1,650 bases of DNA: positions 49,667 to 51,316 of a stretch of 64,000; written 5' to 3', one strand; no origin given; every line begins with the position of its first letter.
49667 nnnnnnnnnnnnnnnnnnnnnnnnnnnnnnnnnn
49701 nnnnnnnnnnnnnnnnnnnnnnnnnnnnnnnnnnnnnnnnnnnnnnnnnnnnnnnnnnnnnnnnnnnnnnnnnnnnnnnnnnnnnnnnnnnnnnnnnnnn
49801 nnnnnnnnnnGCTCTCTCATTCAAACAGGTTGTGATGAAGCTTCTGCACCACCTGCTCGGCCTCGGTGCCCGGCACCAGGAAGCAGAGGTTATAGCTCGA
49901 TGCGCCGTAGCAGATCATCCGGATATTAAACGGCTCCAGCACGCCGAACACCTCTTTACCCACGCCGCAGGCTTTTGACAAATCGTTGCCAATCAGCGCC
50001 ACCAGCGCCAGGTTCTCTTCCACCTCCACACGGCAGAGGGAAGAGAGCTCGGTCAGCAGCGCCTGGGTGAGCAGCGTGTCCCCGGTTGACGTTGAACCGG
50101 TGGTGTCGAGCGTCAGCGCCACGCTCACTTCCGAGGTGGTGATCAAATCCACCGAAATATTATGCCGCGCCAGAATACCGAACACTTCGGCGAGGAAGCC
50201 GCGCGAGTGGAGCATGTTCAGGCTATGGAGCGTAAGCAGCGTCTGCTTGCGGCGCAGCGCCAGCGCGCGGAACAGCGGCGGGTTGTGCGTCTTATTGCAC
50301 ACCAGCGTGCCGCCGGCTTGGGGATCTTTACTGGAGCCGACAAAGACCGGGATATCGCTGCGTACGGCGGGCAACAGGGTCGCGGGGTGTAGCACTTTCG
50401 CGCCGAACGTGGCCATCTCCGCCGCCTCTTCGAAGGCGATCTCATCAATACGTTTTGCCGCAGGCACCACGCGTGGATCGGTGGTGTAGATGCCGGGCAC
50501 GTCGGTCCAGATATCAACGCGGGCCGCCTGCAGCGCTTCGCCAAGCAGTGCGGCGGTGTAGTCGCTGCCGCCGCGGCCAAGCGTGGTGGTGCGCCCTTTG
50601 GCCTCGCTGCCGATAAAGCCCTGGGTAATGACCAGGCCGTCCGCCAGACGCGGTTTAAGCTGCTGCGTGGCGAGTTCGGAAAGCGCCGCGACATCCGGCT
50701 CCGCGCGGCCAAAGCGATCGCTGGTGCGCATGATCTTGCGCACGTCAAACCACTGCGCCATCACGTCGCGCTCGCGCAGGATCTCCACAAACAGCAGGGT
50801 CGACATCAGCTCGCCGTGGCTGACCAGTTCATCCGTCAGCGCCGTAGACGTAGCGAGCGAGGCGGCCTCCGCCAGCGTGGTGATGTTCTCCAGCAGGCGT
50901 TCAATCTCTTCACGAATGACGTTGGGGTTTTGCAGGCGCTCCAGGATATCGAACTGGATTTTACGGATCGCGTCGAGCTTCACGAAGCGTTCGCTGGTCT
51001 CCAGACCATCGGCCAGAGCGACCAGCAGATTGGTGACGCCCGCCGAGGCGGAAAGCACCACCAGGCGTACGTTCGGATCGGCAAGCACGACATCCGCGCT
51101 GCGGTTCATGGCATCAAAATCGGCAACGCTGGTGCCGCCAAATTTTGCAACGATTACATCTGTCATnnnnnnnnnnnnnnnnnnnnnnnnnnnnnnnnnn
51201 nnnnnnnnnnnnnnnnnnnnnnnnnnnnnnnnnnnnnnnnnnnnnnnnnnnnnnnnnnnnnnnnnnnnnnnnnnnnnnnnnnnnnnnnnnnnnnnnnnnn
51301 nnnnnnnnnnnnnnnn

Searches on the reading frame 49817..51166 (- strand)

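Call 60: search_protein_families(library=pfam, proteins=[window:49817-51166:-], max_evalue=0.01)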
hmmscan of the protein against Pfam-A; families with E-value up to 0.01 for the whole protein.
window:49817-51166:- (449 aa): 4 families
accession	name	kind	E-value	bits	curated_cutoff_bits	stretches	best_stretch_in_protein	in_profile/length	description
PF00696.33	AA_kinase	-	5.2e-48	164.3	24.9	1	4-277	2-233/234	Amino acid kinase family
PF22468.2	ACT_9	-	5.5e-21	74.5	27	2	389-446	1-60/61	ACT domain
PF01842.31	ACT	-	2.5e-06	27.6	27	1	323-378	12-65/66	ACT domain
PF13840.12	ACT_7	-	5.5e-06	26.6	27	0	381-444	1-64/65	ACT domain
